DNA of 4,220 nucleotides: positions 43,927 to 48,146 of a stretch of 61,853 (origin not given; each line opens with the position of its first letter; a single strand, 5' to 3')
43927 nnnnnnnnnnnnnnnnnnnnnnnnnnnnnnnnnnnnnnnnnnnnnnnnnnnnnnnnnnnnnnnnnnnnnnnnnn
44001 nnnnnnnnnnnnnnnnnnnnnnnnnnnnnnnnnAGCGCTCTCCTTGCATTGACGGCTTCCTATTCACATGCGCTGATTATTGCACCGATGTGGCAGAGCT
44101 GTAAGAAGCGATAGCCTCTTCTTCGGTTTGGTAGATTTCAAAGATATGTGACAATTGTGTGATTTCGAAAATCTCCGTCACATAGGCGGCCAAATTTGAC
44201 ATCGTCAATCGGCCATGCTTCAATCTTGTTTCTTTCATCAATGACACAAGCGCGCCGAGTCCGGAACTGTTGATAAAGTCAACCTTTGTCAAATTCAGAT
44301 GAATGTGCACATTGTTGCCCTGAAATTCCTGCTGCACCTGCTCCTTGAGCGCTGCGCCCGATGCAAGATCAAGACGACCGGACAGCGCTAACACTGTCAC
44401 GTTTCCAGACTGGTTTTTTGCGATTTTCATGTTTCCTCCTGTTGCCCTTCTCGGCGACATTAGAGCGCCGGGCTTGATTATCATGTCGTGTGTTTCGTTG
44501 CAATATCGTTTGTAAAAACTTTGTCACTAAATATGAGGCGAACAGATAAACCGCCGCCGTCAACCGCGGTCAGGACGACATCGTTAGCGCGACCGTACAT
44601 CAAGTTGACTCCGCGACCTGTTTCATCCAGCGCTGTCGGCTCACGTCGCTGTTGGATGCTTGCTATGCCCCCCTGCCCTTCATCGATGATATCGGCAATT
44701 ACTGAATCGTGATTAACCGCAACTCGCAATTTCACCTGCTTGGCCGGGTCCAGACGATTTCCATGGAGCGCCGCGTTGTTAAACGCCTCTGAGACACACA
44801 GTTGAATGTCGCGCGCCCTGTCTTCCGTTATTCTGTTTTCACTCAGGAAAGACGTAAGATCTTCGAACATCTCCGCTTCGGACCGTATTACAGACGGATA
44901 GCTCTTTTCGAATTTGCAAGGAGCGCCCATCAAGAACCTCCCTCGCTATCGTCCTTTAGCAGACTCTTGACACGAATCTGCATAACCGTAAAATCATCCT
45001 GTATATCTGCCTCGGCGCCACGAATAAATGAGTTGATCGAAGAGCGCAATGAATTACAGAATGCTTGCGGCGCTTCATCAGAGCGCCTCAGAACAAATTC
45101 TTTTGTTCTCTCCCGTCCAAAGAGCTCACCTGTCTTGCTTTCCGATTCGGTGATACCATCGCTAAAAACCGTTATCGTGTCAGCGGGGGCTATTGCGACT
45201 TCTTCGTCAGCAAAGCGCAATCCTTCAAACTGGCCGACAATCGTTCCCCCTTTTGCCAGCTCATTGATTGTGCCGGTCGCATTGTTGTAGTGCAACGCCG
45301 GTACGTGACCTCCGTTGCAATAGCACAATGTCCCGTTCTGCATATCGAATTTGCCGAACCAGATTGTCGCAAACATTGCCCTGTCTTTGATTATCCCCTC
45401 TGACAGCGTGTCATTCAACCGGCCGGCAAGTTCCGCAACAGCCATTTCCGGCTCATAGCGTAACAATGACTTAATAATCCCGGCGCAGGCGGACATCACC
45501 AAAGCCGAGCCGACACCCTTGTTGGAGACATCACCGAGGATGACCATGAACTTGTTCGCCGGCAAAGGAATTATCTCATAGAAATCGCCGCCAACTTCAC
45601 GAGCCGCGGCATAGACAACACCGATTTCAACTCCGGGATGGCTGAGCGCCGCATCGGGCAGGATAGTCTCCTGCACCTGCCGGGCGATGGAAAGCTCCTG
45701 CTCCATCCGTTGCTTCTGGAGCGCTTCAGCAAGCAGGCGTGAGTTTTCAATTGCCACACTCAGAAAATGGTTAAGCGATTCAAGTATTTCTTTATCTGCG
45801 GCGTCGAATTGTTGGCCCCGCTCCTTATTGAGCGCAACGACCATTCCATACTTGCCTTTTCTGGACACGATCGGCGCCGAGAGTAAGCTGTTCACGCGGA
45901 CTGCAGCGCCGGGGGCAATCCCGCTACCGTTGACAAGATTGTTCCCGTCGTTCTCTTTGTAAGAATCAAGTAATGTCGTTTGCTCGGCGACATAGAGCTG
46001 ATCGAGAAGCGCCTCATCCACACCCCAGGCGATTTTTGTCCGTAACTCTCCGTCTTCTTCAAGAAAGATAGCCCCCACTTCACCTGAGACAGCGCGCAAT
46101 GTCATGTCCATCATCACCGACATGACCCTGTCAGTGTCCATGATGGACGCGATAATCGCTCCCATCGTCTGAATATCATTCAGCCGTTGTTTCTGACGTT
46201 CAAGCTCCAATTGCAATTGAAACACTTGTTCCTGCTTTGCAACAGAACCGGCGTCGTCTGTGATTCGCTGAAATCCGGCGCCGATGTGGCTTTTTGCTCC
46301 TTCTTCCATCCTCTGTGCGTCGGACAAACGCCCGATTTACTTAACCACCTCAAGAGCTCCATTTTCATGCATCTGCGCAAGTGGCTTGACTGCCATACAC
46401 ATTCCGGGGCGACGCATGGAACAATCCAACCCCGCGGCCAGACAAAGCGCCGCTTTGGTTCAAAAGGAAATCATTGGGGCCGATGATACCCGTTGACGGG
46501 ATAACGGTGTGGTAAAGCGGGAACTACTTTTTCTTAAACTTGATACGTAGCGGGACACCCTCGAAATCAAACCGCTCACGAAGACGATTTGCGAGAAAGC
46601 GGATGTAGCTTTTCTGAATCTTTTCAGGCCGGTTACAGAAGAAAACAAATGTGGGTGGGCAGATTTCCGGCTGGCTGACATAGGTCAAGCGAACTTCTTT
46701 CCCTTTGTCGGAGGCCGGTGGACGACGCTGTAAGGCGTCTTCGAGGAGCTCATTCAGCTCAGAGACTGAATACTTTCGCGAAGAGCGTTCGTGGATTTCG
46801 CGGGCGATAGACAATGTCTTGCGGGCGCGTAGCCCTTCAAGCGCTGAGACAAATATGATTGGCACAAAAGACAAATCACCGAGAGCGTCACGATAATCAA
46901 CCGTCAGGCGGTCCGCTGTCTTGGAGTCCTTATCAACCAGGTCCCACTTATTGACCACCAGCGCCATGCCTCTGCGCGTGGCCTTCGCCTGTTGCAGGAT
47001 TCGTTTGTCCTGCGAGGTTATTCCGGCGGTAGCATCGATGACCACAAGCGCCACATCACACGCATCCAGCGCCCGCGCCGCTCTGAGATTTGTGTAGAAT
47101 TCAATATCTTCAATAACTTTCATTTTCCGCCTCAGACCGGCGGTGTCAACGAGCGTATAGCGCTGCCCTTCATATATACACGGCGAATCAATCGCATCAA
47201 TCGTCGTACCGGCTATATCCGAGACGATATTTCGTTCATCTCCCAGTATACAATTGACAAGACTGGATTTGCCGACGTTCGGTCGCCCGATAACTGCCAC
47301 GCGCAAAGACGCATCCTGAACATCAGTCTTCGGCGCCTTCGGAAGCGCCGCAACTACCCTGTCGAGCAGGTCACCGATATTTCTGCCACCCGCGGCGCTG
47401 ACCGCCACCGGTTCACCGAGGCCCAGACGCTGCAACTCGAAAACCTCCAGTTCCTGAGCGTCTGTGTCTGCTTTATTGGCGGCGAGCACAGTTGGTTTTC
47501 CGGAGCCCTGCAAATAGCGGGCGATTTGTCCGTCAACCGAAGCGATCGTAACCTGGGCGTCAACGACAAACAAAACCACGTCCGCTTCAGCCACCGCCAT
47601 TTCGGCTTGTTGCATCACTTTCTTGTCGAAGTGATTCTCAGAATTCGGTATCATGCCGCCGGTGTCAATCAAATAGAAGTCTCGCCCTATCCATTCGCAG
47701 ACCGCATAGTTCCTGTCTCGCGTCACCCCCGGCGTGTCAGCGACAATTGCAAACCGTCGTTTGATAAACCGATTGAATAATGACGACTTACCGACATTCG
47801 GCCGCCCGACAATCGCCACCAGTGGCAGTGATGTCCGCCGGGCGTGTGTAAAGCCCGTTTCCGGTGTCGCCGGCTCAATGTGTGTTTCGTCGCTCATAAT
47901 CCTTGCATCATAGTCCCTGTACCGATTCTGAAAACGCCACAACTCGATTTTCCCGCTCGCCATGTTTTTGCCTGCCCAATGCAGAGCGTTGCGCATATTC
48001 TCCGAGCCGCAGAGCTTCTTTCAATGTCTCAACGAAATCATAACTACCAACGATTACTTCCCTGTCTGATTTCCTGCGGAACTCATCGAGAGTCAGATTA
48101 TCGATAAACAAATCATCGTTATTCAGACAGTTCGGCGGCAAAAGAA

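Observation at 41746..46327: Sigma-less partner-switching module (GAF-PP2C / RsbW-like kinase / STAS) plus a HEAT-repeat protein and an orphan receiver, fused to the front of the chemotaxis operon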

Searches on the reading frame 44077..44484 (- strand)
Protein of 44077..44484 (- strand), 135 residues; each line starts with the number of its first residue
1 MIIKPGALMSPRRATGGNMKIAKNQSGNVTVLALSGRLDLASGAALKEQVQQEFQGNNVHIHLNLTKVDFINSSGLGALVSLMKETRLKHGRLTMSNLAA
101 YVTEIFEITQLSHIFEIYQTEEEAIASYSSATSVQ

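Call 4: search_protein_families(library=pfam, proteins=[window:44077-44484:-], max_evalue=0.01)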
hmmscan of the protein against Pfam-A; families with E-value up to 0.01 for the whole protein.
window:44077-44484:- (135 aa): 2 families
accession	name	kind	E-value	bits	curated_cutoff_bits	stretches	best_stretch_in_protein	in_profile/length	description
PF01740.26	STAS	-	9e-21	74.1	22.6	1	21-124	2-106/106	STAS domain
PF13466.11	STAS_2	-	6.4e-11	42.7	29.2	1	32-111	1-79/80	STAS domain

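Call 41: search_protein_families(library=ncbifam, proteins=[window:44077-44430:-], max_evalue=0.001)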
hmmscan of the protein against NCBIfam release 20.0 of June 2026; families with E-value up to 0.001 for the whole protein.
window:44077-44430:- (117 aa): 4 families
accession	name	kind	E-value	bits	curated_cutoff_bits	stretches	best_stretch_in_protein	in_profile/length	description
TIGR00377.1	ant_ant_sig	superfamily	2.2e-23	82.2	53.45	1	1-105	3-108/108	anti-sigma factor antagonist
TIGR02886.1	spore_II_AA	equivalog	9.2e-17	61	114.75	1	6-107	4-106/106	anti-sigma F factor antagonist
NF047705.1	slr1659_superfam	superfamily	2.6e-05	24.5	100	1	14-72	19-80/111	slr1659 superfamily regulator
NF033618.0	mlaB_1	equivalog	0.00015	22.1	90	1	12-94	10-89/94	lipid asymmetry maintenance protein MlaB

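Call 43: search_solved_structures(query=window:44077-44430:-, max_evalue=0.01)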
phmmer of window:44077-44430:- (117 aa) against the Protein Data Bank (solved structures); distinct sequences matched with E-value up to 0.01: 13.
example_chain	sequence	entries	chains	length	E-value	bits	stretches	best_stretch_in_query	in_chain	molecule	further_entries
1auz_A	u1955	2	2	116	2.7e-10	43.8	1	6-110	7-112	SPOIIAA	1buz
1sbo_A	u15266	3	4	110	4.5e-10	43.1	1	11-106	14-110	Putative anti-sigma factor antagonist TM1442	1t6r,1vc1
1th8_B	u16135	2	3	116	1.3e-08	38.5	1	10-107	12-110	Anti-sigma F factor antagonist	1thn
1tid_B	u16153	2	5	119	3.7e-08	37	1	10-107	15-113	Anti-sigma F factor antagonist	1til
6m36_B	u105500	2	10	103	4e-07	33.7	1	7-99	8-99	Anti-sigma-B factor antagonist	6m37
4hyl_A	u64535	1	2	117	9.6e-06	29.2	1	10-110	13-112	Stage II sporulation protein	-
1h4y_A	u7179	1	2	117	1.9e-05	28.3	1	11-108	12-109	ANTI-SIGMA F FACTOR ANTAGONIST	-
1h4x_A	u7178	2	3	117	4.9e-05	27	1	11-108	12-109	ANTI-SIGMA F FACTOR ANTAGONIST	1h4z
8ih8_A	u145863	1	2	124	0.00016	25.3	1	9-67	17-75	Anti-sigma-F factor antagonist RsfB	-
2ka5_A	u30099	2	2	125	0.00021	25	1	11-107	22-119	Putative anti-sigma factor antagonist TM_1081 | Putative anti-sigma factor antagonist TM1081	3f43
7ch8_K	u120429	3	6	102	0.0035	21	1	7-101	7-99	STAS domain-containing protein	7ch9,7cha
3t6o_A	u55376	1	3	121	0.0056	20.4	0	43-110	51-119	Sulfate transporter/antisigma-factor antagonist STAS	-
4qtp_A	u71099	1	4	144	0.0068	20.1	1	10-109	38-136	Anti-sigma factor antagonist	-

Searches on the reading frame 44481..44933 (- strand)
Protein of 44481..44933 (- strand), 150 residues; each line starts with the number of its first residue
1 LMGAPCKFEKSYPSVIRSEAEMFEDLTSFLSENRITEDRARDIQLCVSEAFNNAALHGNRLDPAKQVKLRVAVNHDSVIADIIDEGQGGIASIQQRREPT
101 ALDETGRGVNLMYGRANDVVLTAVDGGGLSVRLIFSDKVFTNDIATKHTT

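Call 4: search_protein_families(library=pfam, proteins=[window:44481-44933:-], max_evalue=0.01)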
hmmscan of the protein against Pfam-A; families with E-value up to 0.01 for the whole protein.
window:44481-44933:- (150 aa): 1 family
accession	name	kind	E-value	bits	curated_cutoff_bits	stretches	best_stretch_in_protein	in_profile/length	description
PF13581.12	HATPase_c_2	-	4.5e-18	65.9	27.4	1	20-134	9-126/127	Histidine kinase-like ATPase domain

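Call 41: search_protein_families(library=ncbifam, proteins=[window:44481-44933:-], max_evalue=0.001)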
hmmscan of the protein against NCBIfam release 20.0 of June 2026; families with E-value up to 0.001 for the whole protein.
window:44481-44933:- (150 aa): 3 families
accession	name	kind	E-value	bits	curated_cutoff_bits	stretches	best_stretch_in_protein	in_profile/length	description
TIGR01925.2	spIIAB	equivalog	1.5e-11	44.3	135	1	26-133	21-132/137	anti-sigma F factor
NF041045.1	RsbA_anti_sig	subfamily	1.2e-07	31.3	210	1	26-135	198-302/303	anti-sigma factor RsbA family regulatory protein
NF003144.0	PRK04069.1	equivalog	0.00016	21.1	145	1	36-122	36-130/161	anti-sigma B factor RsbW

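Call 42: search_solved_structures(query=window:44481-44933:-, max_evalue=0.1)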
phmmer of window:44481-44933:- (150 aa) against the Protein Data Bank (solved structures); distinct sequences matched with E-value up to 0.1: 5.
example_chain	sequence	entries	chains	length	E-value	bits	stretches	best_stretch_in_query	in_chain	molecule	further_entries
1til_A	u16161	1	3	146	6e-08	36.2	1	16-131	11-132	Anti-sigma F factor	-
1tid_A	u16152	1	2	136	6.4e-08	36.1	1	16-129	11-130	Anti-sigma F factor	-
1l0o_A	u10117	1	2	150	7.1e-08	35.9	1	16-131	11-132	Anti-sigma F factor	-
1th8_A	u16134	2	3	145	7.2e-08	35.9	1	16-129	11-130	Anti-sigma F factor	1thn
6m36_A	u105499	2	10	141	0.002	21.5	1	29-88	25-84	Serine-protein kinase RsbW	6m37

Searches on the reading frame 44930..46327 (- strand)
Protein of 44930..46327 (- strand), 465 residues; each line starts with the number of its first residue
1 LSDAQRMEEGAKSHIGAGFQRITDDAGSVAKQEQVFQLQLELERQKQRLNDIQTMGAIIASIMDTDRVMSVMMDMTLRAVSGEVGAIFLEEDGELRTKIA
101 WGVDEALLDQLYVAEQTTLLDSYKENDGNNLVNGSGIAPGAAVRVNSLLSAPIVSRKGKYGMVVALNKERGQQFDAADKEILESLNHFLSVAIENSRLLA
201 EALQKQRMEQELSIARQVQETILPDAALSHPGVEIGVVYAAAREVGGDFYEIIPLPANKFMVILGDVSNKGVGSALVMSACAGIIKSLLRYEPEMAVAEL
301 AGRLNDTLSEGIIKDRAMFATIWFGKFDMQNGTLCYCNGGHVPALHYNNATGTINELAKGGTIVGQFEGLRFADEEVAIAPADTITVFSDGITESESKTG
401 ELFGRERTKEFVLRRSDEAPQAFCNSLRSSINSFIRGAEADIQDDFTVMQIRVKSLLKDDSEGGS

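Call 4: search_protein_families(library=pfam, proteins=[window:44930-46327:-], max_evalue=0.01)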
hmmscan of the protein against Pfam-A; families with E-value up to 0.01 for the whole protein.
window:44930-46327:- (465 aa): 5 families
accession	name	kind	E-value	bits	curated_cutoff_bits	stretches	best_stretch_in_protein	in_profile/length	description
PF07228.17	SpoIIE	-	4.5e-39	134.8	25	1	258-454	3-192/192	Stage II sporulation protein E (SpoIIE)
PF13492.12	GAF_3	-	9.1e-05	23.3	27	1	67-195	4-129/129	GAF domain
PF13185.12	GAF_2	-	0.00015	22.4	28.6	1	138-194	81-136/136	GAF domain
PF01590.32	GAF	-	0.00021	22.3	22.4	1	139-193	81-133/133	GAF domain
PF15714.11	SpoVT_C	-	0.0091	16.5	27.5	0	144-190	78-124/128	Stage V sporulation protein T C-terminal, transcription factor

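Call 41: search_protein_families(library=ncbifam, proteins=[window:44930-46327:-], max_evalue=0.001)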
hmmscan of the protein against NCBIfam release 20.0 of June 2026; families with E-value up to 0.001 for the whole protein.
window:44930-46327:- (465 aa): 3 families
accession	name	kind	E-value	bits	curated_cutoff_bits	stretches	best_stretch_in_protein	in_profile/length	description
NF045505.1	RR_RssB_Pseudo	equivalog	4e-10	39.3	700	1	207-394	151-340/394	two-component system response regulator RssB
NF038263.1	prot_phos_SiaA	equivalog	3.7e-08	32.4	700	1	204-453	407-657/658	biofilm regulation protein phosphatase SiaA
TIGR02865.1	spore_II_E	equivalog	3.4e-06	25.4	490.8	1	235-453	556-763/764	stage II sporulation protein E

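Call 65: search_solved_structures(query=window:44930-46309:-, max_evalue=0.01)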
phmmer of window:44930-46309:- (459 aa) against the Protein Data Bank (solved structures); distinct sequences matched with E-value up to 0.01: 11.
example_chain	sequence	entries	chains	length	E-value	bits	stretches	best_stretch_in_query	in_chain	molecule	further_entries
3es2_A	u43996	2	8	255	1e-10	44.5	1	202-388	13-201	Probable two-component response regulator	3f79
3eq2_A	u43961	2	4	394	1.8e-10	43.7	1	201-388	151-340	Probable two-component response regulator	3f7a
3ke6_A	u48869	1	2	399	1.3e-06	31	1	225-392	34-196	Protein Rv1364c/MT1410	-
6x88_A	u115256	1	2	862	2.2e-06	30.3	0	139-193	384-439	Cone cGMP-specific 3',5'-cyclic phosphodiesterase subunit alpha'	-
6k4e_A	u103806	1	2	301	5.9e-05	25.6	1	187-446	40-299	Putative serine phosphatase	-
9cxg_A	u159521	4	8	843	0.00016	24.1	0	139-193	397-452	Cone cGMP-specific 3',5'-cyclic phosphodiesterase subunit alpha'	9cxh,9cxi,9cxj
6mzb_A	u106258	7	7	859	0.00034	23.1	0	139-190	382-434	Rod cGMP-specific 3',5'-cyclic phosphodiesterase subunit alpha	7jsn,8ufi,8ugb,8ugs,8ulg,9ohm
10oz_A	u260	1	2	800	0.00054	22.4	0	139-192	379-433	cGMP-specific 3',5'-cyclic phosphodiesterase PDE5-PDE6 chimera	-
6mzb_B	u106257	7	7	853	0.0014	21.1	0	138-192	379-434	Rod cGMP-specific 3',5'-cyclic phosphodiesterase subunit beta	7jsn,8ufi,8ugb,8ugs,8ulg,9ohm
4mcw_A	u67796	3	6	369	0.0018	20.6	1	47-246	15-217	Metal dependent phosphohydrolase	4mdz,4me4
3pu9_A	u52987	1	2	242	0.0083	18.5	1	238-449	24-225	Protein serine/threonine phosphatase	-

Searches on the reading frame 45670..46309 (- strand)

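Call 66: search_solved_structures(query=window:45670-46309:-, max_evalue=10)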
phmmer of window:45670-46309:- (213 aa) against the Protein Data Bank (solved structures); distinct sequences matched with E-value up to 10: 17.
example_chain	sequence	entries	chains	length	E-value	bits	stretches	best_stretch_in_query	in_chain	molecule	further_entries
6x88_A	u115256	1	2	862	3.8e-07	33.6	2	139-192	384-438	Cone cGMP-specific 3',5'-cyclic phosphodiesterase subunit alpha'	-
9cxg_A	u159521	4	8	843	1.8e-05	28.1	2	139-192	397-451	Cone cGMP-specific 3',5'-cyclic phosphodiesterase subunit alpha'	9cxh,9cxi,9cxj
6mzb_A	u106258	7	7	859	2.7e-05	27.6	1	139-190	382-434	Rod cGMP-specific 3',5'-cyclic phosphodiesterase subunit alpha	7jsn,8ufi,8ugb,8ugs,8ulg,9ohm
10oz_A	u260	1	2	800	4.8e-05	26.8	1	139-192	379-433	cGMP-specific 3',5'-cyclic phosphodiesterase PDE5-PDE6 chimera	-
6mzb_B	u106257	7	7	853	0.00016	25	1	138-191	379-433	Rod cGMP-specific 3',5'-cyclic phosphodiesterase subunit beta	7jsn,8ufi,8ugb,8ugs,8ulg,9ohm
4mcw_A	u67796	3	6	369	0.0091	19.3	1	47-200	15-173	Metal dependent phosphohydrolase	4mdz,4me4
3o5y_A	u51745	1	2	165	0.056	16.8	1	137-201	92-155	Sensor protein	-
1ykd_A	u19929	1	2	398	0.11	15.8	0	167-201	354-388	adenylate cyclase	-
5w10_A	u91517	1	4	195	0.3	14.4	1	130-190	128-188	cGMP-specific phosphodiesterase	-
3dba_A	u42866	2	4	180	0.41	14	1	141-187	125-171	Cone cGMP-specific 3',5'-cyclic phosphodiesterase subunit alpha' | GafA domain of cone phosphodiesterase 6C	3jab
3jbq_1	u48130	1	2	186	0.43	13.9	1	141-187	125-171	GafA domain of cone phosphodiesterase 6C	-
2y79_A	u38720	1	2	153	0.43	13.9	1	140-196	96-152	REDOX SENSOR HISTIDINE KINASE RESPONSE REGULATOR DEVS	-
2y8h_A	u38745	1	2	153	0.44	13.8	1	140-196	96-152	TWO COMPONENT SENSOR HISTIDINE KINASE DEVS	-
2w3d_A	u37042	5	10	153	0.45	13.8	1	140-196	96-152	TWO COMPONENT SENSOR HISTIDINE KINASE DEVS (GAF FAMILY PROTEIN)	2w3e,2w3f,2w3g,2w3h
4ynr_A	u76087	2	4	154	0.46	13.8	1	140-196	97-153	Redox sensor histidine kinase response regulator DevS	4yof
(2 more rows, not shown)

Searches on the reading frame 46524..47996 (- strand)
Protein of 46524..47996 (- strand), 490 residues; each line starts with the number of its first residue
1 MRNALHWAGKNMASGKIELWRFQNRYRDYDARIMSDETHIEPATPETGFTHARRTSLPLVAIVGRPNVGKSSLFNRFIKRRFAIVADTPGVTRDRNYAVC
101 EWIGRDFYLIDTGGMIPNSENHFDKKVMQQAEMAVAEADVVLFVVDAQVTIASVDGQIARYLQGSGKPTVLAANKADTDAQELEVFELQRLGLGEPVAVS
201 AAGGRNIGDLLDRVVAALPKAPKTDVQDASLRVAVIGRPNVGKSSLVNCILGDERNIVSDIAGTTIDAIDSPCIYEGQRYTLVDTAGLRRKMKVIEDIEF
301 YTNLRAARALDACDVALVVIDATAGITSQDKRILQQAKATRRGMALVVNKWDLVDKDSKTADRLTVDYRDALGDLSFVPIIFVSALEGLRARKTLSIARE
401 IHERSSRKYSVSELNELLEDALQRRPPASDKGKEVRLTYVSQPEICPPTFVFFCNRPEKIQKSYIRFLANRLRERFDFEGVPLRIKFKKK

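Call 5: search_protein_families(library=pfam, proteins=[window:46524-47996:-], max_evalue=0.01)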
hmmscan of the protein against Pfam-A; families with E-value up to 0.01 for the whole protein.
window:46524-47996:- (490 aa): 15 families
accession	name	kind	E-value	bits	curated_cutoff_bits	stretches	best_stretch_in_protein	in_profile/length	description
PF01926.29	MMR_HSR1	-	2.5e-57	192.3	21.9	2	60-175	2-113/113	50S ribosome-binding GTPase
PF14714.11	KH_dom-like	-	9.7e-30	103.1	27.3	1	410-488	3-81/81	KH-domain-like of EngA bacterial GTPase enzymes, C-terminal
PF02421.24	FeoB_N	-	5.4e-26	91.4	27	2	60-212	3-154/156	Ferrous iron transport protein B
PF00009.33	GTP_EFTU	-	2.8e-23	82.9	26.5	2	233-396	6-180/188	Elongation factor Tu GTP binding domain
PF00350.29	Dynamin_N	-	1.1e-16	61.8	27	1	97-175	93-167/168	Dynamin family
PF04548.22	AIG1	-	1.3e-13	51.2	27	2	61-163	4-108/212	AIG1 family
PF00071.28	Ras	-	3.5e-10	40.1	21.6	1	60-181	2-119/162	Ras family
PF03193.22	RsgA_GTPase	-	3.6e-08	33.9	30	0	125-262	10-138/174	RsgA GTPase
PF08477.19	Roc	-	1.5e-07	32.1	27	1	60-91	2-34/119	Ras of Complex, Roc, domain of DAPkinase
PF05621.17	TniB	-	0.00019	21.4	22.4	0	48-81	26-59/189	Bacterial TniB protein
PF00005.33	ABC_tran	-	0.00033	21.7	25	0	232-312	13-80/137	ABC transporter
PF09439.16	SRPRB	-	0.0005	19.9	25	0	58-154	4-89/178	Signal recognition particle receptor beta subunit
PF13401.12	AAA_22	-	0.0014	19.3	27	0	59-146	7-91/130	AAA domain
PF02492.25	cobW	-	0.0029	17.6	20.7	0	283-370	89-171/180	CobW/HypB/UreG, nucleotide-binding domain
PF13191.12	AAA_16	-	0.0074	17.2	32.6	0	52-79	19-46/167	AAA ATPase domain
